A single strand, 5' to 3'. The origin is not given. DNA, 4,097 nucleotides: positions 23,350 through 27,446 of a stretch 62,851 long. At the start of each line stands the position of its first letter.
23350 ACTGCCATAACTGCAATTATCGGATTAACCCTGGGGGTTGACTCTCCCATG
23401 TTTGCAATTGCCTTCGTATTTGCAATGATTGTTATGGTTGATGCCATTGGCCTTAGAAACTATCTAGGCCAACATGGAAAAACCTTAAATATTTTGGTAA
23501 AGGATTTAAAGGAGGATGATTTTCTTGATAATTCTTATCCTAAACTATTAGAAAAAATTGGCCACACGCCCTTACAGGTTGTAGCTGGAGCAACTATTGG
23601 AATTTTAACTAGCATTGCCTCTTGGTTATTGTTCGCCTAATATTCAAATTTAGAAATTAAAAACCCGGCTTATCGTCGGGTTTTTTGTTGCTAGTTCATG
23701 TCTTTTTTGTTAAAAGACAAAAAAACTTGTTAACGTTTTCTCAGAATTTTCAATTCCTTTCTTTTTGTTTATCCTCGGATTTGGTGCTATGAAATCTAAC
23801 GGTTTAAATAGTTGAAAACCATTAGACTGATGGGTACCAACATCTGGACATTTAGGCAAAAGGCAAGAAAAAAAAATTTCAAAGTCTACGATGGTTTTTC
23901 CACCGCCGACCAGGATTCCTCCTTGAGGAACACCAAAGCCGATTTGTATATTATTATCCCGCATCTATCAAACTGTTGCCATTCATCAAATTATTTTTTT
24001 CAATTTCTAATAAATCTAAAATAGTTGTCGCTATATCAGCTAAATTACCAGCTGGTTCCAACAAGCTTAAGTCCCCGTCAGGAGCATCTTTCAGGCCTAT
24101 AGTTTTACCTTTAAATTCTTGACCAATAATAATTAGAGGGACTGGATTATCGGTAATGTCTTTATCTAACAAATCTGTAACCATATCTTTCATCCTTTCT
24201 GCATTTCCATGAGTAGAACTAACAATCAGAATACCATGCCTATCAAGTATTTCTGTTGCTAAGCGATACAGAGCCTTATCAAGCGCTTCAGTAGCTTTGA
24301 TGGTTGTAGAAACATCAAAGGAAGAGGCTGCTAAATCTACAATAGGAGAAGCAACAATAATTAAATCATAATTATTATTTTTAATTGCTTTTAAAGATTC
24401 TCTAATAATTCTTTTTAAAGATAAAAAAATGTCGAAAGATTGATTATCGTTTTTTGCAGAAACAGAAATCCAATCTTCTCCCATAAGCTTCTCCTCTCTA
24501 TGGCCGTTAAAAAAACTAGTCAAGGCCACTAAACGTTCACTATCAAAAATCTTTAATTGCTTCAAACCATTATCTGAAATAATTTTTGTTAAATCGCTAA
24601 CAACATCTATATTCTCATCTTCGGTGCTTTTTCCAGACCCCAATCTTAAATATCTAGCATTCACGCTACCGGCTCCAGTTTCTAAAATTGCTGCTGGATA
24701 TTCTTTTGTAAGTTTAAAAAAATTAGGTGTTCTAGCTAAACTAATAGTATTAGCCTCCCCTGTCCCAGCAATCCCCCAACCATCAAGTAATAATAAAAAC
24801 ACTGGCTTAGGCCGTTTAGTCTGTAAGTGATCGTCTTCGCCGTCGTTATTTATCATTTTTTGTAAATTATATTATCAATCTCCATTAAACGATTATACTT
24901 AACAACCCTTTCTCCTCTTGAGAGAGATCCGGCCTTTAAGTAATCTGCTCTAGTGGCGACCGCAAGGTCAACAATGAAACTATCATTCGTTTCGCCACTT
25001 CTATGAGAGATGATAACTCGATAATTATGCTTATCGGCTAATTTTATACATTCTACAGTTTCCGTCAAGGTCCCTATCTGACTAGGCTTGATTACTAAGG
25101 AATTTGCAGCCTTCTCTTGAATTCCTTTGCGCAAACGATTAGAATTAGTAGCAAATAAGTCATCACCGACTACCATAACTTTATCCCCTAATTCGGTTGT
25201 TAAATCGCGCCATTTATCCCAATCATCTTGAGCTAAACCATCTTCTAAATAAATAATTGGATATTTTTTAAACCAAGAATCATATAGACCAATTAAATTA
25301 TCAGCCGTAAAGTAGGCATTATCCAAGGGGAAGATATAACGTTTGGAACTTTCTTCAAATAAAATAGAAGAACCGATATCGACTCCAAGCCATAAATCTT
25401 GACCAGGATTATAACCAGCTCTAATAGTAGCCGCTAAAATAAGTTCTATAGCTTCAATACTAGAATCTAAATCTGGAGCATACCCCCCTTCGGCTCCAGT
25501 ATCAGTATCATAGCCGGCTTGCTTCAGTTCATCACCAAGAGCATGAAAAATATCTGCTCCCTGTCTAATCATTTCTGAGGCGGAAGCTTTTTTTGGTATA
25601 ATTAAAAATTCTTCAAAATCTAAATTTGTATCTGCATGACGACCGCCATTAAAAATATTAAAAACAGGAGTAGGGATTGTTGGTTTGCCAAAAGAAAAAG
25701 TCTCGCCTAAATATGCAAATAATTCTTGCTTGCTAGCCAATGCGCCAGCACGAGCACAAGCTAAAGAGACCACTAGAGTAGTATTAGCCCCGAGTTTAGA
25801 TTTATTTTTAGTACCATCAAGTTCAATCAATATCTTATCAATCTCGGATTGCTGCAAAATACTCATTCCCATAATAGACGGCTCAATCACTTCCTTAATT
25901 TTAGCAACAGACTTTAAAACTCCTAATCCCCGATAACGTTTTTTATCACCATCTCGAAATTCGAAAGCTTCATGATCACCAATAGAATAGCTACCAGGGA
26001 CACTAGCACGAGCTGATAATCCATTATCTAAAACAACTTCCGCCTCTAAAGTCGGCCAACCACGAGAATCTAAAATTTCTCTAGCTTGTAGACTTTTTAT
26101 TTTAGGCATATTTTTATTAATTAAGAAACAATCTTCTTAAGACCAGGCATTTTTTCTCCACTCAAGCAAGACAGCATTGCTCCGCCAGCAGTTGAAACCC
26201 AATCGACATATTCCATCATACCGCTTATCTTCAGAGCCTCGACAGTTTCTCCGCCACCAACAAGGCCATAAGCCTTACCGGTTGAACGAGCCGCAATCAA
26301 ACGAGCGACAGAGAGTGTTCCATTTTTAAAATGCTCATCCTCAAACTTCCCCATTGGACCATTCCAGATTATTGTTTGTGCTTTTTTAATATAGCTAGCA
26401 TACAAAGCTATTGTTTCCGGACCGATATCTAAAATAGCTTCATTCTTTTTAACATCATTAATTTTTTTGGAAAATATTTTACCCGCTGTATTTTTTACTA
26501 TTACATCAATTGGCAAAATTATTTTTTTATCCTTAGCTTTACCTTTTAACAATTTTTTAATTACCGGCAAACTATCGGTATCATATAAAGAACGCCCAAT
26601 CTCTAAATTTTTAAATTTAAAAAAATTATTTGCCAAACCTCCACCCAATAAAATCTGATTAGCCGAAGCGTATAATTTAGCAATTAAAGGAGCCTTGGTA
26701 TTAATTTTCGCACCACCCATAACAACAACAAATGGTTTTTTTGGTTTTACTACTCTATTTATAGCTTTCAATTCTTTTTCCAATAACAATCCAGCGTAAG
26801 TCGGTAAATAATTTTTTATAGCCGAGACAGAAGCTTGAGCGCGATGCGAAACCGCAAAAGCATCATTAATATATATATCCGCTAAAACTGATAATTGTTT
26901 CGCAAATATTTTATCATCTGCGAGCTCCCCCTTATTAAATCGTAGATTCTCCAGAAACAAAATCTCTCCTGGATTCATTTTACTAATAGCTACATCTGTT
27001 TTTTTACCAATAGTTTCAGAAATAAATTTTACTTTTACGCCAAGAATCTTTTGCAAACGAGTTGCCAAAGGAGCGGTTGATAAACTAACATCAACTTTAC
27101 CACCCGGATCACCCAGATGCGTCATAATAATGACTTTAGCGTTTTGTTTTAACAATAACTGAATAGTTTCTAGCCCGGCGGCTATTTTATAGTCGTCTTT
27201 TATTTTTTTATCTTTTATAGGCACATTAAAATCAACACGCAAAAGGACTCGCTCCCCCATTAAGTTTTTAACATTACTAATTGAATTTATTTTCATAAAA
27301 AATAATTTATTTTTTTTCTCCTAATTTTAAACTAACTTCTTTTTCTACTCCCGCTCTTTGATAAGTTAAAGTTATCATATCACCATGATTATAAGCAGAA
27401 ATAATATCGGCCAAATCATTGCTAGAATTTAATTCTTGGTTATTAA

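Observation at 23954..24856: iPGM-derived pseudoenzyme kept as an intact ORF behind enolase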

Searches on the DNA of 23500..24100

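Call 59: search_rna_families(source=window, start=23500, end=24100, threshold=evalue, max_evalue=1)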
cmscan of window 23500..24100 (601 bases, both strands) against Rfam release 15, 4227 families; matches with E-value up to 1: 13.
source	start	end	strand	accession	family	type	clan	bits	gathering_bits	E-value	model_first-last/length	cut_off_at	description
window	23622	23688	+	RF02891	AgrB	Gene; antisense;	-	28.8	40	0.0089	1-84/84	no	ArsR-gov region gene B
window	23627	23708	+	RF01770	rimP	Cis-reg; leader;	-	24.8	47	0.095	1-102/102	no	Gammaprotebacteria rimP leader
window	23592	23689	+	RF00513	Trp_leader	Cis-reg; leader;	-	23.4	41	0.023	1-100/100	no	Tryptophan operon leader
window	23656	23729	-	RF02891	AgrB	Gene; antisense;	-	22.7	40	0.2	1-84/84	no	ArsR-gov region gene B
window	23578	23689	+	RF01859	Phe_leader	Cis-reg; leader;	-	22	55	0.33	1-125/125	no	Phenylalanine leader peptide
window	23639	23688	-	RF02589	Spy779816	Gene; sRNA;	-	21.8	67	0.45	1-88/88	no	S. pyogenes small RNA 779816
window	23655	23741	-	RF01859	Phe_leader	Cis-reg; leader;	-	20.9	55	0.57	1-125/125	no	Phenylalanine leader peptide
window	23600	23689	+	RF01772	rnk_pseudo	Cis-reg; leader;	-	20.3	55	0.58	1-108/108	no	Pseudomonas rnk leader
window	23552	23717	-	RF01770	rimP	Cis-reg; leader;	-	20.3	47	0.87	1-102/102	no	Gammaprotebacteria rimP leader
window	23641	23690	+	RF02054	STnc420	Gene; sRNA;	-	19.8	70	0.37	1-58/58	no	Salmonella enterica sRNA STnc420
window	23625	23727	-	RF01761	wcaG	Cis-reg;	-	18.7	42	0.5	1-98/98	no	wcaG RNA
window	23650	23852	-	RF00125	IS128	Gene; sRNA;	-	18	80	0.31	1-209/209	no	IS128 RNA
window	23503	23672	-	RF01431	snoR135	Gene; snRNA; snoRNA; HACA-box;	-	16.7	45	0.86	1-143/143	no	small nucleolar RNA snoR135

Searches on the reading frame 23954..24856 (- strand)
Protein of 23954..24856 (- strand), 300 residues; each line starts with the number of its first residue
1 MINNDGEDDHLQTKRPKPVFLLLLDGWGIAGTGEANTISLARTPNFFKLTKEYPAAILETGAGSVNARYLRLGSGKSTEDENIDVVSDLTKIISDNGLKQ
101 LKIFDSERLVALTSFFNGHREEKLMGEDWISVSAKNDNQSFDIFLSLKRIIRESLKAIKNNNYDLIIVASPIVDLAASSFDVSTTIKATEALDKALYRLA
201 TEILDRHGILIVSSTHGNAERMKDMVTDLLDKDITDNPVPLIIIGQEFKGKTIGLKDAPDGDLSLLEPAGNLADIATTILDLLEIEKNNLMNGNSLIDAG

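Call 3: search_protein_families(library=pfam, proteins=[window:23954-24856:-], max_evalue=1)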
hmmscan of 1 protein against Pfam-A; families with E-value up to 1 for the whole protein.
window:23954-24856:- (300 aa): 2 families
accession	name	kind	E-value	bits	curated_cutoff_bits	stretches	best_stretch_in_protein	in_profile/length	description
PF01676.23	Metalloenzyme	-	5.7e-33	114.9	24.3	1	17-287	1-252/252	Metalloenzyme superfamily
PF11517.13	Nab2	-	0.046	14.5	25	1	143-186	6-49/101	Nuclear abundant poly(A) RNA-bind protein 2 (Nab2)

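Call 4: search_protein_families(library=ncbifam, proteins=[window:23954-24856:-], max_evalue=1)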
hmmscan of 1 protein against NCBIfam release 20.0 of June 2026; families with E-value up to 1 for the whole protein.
window:23954-24856:- (300 aa): 5 families
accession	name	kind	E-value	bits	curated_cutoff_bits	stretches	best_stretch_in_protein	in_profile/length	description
TIGR01307.1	pgm_bpd_ind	equivalog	2e-34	119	330.65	2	86-297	307-504/504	2,3-bisphosphoglycerate-independent phosphoglycerate mutase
NF003897.0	PRK05434.1-5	equivalog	1.1e-30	106.7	862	2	90-297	318-511/514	2,3-bisphosphoglycerate-independent phosphoglycerate mutase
NF009049.0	PRK12383.1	equivalog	0.00088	18.3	254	1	137-288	261-391/408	phosphopentomutase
TIGR00306.2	apgM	subfamily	0.0039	16.2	320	1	152-247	281-369/403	2,3-bisphosphoglycerate-independent phosphoglycerate mutase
NF003104.0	PRK04024.1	equivalog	0.0045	15.8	489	1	148-247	281-369/412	2,3-bisphosphoglycerate-independent phosphoglycerate mutase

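Call 5: search_solved_structures(query=window:23954-24856:-, max_evalue=1, show_alignments=2)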
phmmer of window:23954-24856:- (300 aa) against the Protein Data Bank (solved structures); distinct sequences matched with E-value up to 1: 11.
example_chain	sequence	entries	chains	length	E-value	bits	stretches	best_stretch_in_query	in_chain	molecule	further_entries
1ejj_A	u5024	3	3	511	1.8e-25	93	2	88-297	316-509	PHOSPHOGLYCERATE MUTASE | 2,3-BISPHOSPHOGLYCERATE-INDEPENDENT PHOSPHOGLYCERATE MUTASE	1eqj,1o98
1o99_A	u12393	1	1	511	1.8e-25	93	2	88-297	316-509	2,3-BISPHOSPHOGLYCERATE-INDEPENDENT PHOSPHOGLYCERATE MUTASE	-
4my4_A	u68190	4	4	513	1.2e-22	83.6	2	81-297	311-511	2,3-bisphosphoglycerate-independent phosphoglycerate mutase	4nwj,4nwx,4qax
7tl8_A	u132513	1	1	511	4.1e-22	81.9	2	81-297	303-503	2,3-bisphosphoglycerate-independent phosphoglycerate mutase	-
2ify_A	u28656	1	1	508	6.8e-22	81.2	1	87-296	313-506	2,3-bisphosphoglycerate-independent phosphoglycerate mutase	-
5vpu_A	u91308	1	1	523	2e-20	76.4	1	88-297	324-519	2,3-bisphosphoglycerate-independent phosphoglycerate mutase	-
3nvl_A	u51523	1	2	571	3.9e-12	49.2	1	99-224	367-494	2,3-bisphosphoglycerate-independent phosphoglycerate mutase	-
3igy_B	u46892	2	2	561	6.2e-09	38.7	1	95-285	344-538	Cofactor-independent phosphoglycerate mutase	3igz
5kgn_A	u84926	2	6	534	1.7e-08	37.3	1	92-223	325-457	2,3-bisphosphoglycerate-independent phosphoglycerate mutase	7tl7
7knf_A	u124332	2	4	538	1.7e-08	37.2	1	92-223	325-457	2,3-bisphosphoglycerate-independent phosphoglycerate mutase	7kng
5kgl_A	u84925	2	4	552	1.8e-08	37.1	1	92-223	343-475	2,3-bisphosphoglycerate-independent phosphoglycerate mutase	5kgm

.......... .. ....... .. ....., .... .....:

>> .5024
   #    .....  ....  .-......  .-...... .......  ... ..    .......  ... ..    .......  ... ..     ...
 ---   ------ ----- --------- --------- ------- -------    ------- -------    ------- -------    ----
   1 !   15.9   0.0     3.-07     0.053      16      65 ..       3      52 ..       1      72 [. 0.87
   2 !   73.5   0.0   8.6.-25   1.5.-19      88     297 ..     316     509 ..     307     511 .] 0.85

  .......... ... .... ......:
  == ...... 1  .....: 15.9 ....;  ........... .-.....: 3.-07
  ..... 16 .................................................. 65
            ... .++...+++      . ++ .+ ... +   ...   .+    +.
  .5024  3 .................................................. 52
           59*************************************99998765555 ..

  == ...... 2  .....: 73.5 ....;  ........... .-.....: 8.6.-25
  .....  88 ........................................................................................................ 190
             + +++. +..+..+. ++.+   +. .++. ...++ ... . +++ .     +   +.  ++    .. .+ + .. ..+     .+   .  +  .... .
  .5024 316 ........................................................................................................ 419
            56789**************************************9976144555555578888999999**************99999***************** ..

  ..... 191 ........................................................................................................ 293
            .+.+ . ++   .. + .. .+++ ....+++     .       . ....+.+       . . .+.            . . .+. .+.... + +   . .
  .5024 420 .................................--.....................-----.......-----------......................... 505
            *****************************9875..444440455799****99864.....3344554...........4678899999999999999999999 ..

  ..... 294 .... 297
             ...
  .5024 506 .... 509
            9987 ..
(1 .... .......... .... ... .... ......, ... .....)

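Call 12: find_homologous_proteins(query=window:23954-24856:-, max_evalue=0.001)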
Query window:23954-24856:- (300 aa): 666 proteins with E <= 0.001 among 4002 candidates; the best 120 are listed.
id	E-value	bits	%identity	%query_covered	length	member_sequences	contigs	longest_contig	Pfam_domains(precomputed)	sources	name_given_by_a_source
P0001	1.9e-145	501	78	99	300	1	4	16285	PF01676.24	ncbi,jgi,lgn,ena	jgi:2,3-bisphosphoglycerate-independent phosphoglycerate mutase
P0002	5.8e-134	464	74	99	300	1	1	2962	PF01676.24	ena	-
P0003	9.1e-129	447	71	99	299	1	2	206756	PF01676.24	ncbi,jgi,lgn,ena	ncbi:MAG: hypothetical protein WCT50_00760 [Patescibacteria group bacterium]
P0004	2.6e-114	399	63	99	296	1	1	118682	PF01676.24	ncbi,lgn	-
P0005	2.4e-110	386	62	99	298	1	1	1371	PF01676.24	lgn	-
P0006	3.7e-110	386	61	97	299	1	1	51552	PF01676.24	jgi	-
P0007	5.0e-109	382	61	95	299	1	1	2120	PF01676.24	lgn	-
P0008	5.6e-109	382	64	95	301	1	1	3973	PF01676.24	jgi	jgi:2,3-bisphosphoglycerate-independent phosphoglycerate mutase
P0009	2.0e-108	380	62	99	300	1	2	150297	PF01676.24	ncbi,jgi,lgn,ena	ncbi:MAG: hypothetical protein WCW61_02550 [Patescibacteria group bacterium]|jgi:2,3-bisphosphoglyce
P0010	2.6e-108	380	61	98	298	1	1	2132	PF01676.24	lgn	-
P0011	4.7e-108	379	61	99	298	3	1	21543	PF01676.24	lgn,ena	-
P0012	1.4e-107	377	64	94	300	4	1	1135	PF01676.24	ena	-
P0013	2.2e-107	377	61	98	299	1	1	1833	PF01676.24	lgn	-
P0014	3.0e-107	376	61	99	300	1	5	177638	PF01676.24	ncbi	-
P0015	1.1e-106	374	60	99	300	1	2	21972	PF01676.24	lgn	-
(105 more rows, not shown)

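Call 38: predict_structure(alignment_id=A1)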
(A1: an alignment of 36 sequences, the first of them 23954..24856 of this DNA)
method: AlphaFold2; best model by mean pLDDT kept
length: 300 residues; sequences in the alignment: 36
mean_pLDDT: 88.1   pTM: 0.89
mean pLDDT of the five models: 88.1, 86.6, 84.6, 81.5, 81.2
residues with pLDDT >= 90: 200; 70-90: 71; 50-70: 14; < 50: 15
segments of 3 or more residues with pLDDT < 50: 1-13
pLDDT, mean of each block of 10 residues (from residue 1): 36 70 94 78 94 94 94 93 91 96 95 95 95 85 93 96 96 90 93 97 96 93 72 86 94 75 89 96 89 79
secondary structure, 60 per line:
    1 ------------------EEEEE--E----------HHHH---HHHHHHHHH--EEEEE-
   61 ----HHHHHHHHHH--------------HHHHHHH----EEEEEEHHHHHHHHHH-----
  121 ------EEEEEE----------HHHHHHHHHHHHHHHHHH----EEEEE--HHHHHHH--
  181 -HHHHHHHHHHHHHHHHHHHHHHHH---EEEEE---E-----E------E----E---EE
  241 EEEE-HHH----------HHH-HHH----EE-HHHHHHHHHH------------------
elements in order: E19-23 H37-40 H44-52 E55-59 H65-74 H89-95 E100-105 H106-115 E127-132 H143-160 E165-169 H172-178 H182-205 E209-213 E239-244 H273-282

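Call 40: fold_search(model_id=the predicted structure, library=pdb)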
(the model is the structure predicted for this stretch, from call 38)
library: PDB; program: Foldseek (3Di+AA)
matches with E <= 10: 1151; with E <= 0.001: 320
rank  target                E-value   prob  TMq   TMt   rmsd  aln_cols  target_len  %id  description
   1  5vpu                  6.6e-21  1.00  0.83  0.50   2.4       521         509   15  Crystal Structure of 2,3-bisphosphoglycerate-independent phosphoglycerate mutase bound to 3-phosphoglycerate, from Acine (released 2017-05-24)
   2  7tl8_A                7.0e-21  1.00  0.80  0.50   3.9       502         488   16  1.95A resolution structure of independent phosphoglycerate mutase from S. aureus in complex with a macrocyclic peptide (released 2022-08-10)
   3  1o98                  3.9e-20  1.00  0.81  0.49   3.4       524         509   17  1.4A CRYSTAL STRUCTURE OF PHOSPHOGLYCERATE MUTASE FROM BACILLUS STEAROTHERMOPHILUS COMPLEXED WITH 2-PHOSPHOGLYCERATE (released 2003-05-01)
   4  4my4                  3.9e-20  1.00  0.79  0.48   5.2       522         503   16  Crystal structure of phosphoglycerate mutase from Staphylococcus aureus. (released 2013-10-16)
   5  1ejj                  4.9e-20  1.00  0.81  0.49   3.3       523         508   17  CRYSTAL STRUCTURAL ANALYSIS OF PHOSPHOGLYCERATE MUTASE COCRYSTALLIZED WITH 3-PHOSPHOGLYCERATE (released 2001-03-02)
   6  1o99                  1.1e-19  1.00  0.81  0.49   3.4       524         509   17  CRYSTAL STRUCTURE OF THE S62A MUTANT OF PHOSPHOGLYCERATE MUTASE FROM BACILLUS STEAROTHERMOPHILUS COMPLEXED WITH 2-PHOSPH (released 2002-12-23)
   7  2ify                  3.6e-19  1.00  0.79  0.47   5.8       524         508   16  Structure of Bacillus anthracis cofactor-independent phosphoglucerate mutase (released 2006-10-24)
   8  4nwj                  1.2e-18  1.00  0.79  0.48   5.4       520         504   16  Crystal structure of phosphopglycerate mutase from Staphylococcus aureus in 3-phosphoglyceric acid bound form. (released 2015-01-14)
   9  5kgn_A                9.2e-17  1.00  0.61  0.35   3.3       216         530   23  1.95A resolution structure of independent phosphoglycerate mutase from C. elegans in complex with a macrocyclic peptid (released 2017-04-05)
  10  7tl7_B                1.1e-16  1.00  0.61  0.35   3.3       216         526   23  1.90A resolution structure of independent phosphoglycerate mutase from C. elegans in complex with a macrocyclic peptid (released 2022-08-10)
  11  7kng_A                1.1e-16  1.00  0.61  0.36   3.3       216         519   23  2.10A resolution structure of independent Phosphoglycerate mutase from C. elegans in complex with a macrocyclic peptid (released 2021-04-07)
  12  7knf_A                1.8e-16  1.00  0.61  0.37   3.3       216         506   23  1.80A resolution structure of independent Phosphoglycerate mutase from C. elegans in complex with a macrocyclic peptid (released 2021-04-07)
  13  7knf_B                2.6e-16  1.00  0.80  0.48   4.7       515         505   13  1.80A resolution structure of independent Phosphoglycerate mutase from C. elegans in complex with a macrocyclic peptid (released 2021-04-07)
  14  7tl7_C                2.7e-16  1.00  0.61  0.36   3.2       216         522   23  1.90A resolution structure of independent phosphoglycerate mutase from C. elegans in complex with a macrocyclic peptid (released 2022-08-10)
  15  7tl7_A                2.9e-16  1.00  0.61  0.35   3.3       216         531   23  1.90A resolution structure of independent phosphoglycerate mutase from C. elegans in complex with a macrocyclic peptid (released 2022-08-10)
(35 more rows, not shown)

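Call 55: find_related_loci(query=window:23954-24856:-, collection=genome_contigs, flank=1000)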
Query window:23954-24856:- (300 aa) in genome_contigs; peptide patterns used: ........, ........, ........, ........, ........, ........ (x = any residue, [..] = any of these).
68 stretches matched a pattern; 1 encode a relative of the query (tblastn E <= 1e-3); 1 distinct loci.
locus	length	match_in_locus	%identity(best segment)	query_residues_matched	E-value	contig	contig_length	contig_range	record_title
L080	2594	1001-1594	30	84-296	4e-24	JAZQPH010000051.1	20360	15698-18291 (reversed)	MAG: Succinivibrionaceae bacterium isolate T1900045240_TH20190010.MAGScoT_cleanbin_000005 SGB_5516_k141_3261413, whole g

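Call 56: find_related_loci(query=A1, collection=genome_contigs, flank=1000)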
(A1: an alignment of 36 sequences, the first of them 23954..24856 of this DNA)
Query A1 (300 aa) in genome_contigs; peptide patterns used: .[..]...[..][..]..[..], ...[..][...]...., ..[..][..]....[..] (x = any residue, [..] = any of these).
146 stretches matched a pattern; 77 encode a relative of the query (tblastn E <= 1e-3); 75 distinct loci.
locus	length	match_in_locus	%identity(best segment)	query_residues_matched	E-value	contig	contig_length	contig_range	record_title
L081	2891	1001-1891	78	1-297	2e-156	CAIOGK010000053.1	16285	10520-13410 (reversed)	Candidatus Falkowbacteria bacterium isolate Loclat_bin-04004 genome assembly, contig: bin-04004:053/137, whole genome sh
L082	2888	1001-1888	71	1-297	7e-139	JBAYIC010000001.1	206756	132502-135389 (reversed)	MAG: Patescibacteria group bacterium isolate SO_2016_GW1_19 scaffold00122_OW334_2016, whole genome shotgun sequence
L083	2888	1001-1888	63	1-297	5e-123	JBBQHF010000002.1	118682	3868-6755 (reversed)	MAG: Patescibacteria group bacterium isolate Co_metawrap_919 Cmw_919_k141_27889568_length_118682_cov_14.9995, whole geno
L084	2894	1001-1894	62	1-298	3e-118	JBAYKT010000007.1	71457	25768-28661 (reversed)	MAG: Patescibacteria group bacterium isolate SO_2016_GW1_86 scaffold00828_OW334_2016, whole genome shotgun sequence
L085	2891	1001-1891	61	1-297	2e-117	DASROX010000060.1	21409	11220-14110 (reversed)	MAG TPA_asm: Candidatus Saccharimonadales bacterium isolate SMAG_U10279 k141_24672, whole genome shotgun sequence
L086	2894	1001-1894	61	1-298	2e-116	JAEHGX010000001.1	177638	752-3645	Candidatus Falkowbacteria bacterium S5_I03 S5_I03__1, whole genome shotgun sequence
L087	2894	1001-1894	59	1-298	1e-112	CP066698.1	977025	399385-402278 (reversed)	MAG: Candidatus Falkowbacteria bacterium isolate NC_groundwater_1683_Pr3_B-0.1um_40_26 chromosome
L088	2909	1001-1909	61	1-296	5e-112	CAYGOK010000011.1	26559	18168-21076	MAG TPA_asm: uncultured Gammaproteobacteria bacterium isolate ERP113451_co4_182 genome assembly, contig: NODE_803_length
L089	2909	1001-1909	59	1-296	1e-111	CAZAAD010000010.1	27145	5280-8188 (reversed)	MAG TPA_asm: uncultured Gammaproteobacteria bacterium isolate SRP263991_co1_89 genome assembly, contig: NODE_2254_length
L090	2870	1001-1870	56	8-297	5e-109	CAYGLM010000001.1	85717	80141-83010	MAG TPA_asm: uncultured Gammaproteobacteria bacterium isolate ERP113451_co4_283 genome assembly, contig: NODE_42_length_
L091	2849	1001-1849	59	15-297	7e-109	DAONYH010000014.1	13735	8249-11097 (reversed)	MAG TPA_asm: bacterium isolate AMR_MDS_4127 NODE_5760_length_13735_cov_14.438816, whole genome shotgun sequence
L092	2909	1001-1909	56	1-296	5e-107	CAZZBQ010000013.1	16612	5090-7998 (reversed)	MAG TPA_asm: uncultured Gammaproteobacteria bacterium isolate SRP294416_co1_773 genome assembly, contig: NODE_7068_lengt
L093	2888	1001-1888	55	4-297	1e-101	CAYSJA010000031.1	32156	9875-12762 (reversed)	MAG TPA_asm: uncultured Gammaproteobacteria bacterium isolate SRP067234_co1_274 genome assembly, contig: k99_169953, who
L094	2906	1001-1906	53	1-297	3e-97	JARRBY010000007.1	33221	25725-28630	MAG: Patescibacteria group bacterium isolate DJKA110_ANT-KO_bin.16 scaffold_254, whole genome shotgun sequence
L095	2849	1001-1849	53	16-298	2e-93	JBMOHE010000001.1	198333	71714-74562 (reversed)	MAG: Patescibacteria group bacterium isolate Deming_bin.335 contig27, whole genome shotgun sequence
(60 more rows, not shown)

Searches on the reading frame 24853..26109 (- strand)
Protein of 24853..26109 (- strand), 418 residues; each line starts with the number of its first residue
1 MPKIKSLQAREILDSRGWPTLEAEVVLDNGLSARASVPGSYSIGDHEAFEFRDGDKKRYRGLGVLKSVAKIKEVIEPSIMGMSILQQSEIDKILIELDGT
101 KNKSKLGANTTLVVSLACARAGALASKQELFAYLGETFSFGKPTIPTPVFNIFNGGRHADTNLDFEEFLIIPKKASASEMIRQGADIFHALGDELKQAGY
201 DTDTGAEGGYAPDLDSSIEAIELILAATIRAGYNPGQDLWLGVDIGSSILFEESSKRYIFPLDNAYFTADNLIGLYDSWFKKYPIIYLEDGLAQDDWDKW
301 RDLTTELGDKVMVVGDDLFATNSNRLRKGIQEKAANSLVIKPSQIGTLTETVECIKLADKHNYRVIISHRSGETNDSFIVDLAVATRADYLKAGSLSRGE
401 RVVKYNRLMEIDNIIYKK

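Call 67: search_protein_families(library=ncbifam, proteins=[window:24853-26109:-], max_evalue=1e-10)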
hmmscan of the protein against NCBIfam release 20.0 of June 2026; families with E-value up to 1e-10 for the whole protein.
window:24853-26109:- (418 aa): 2 families
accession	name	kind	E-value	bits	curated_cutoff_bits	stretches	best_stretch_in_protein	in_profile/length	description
TIGR01060.2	eno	equivalog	2.3e-155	517.4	300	1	4-415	1-410/425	phosphopyruvate hydratase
NF006223.0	PRK08350.1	equivalog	2.9e-20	72.8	624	1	66-153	51-135/341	hypothetical protein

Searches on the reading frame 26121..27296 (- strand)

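Call 67: search_protein_families(library=ncbifam, proteins=[window:26121-27296:-], max_evalue=1e-10)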
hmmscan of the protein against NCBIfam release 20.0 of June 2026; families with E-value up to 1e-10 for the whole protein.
window:26121-27296:- (391 aa): 1 family
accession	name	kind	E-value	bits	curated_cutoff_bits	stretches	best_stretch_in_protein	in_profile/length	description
NF010569.0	PRK13962.1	equivalog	2.1e-115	386.3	883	1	1-389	1-391/645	bifunctional phosphoglycerate kinase/triosephosphate isomerase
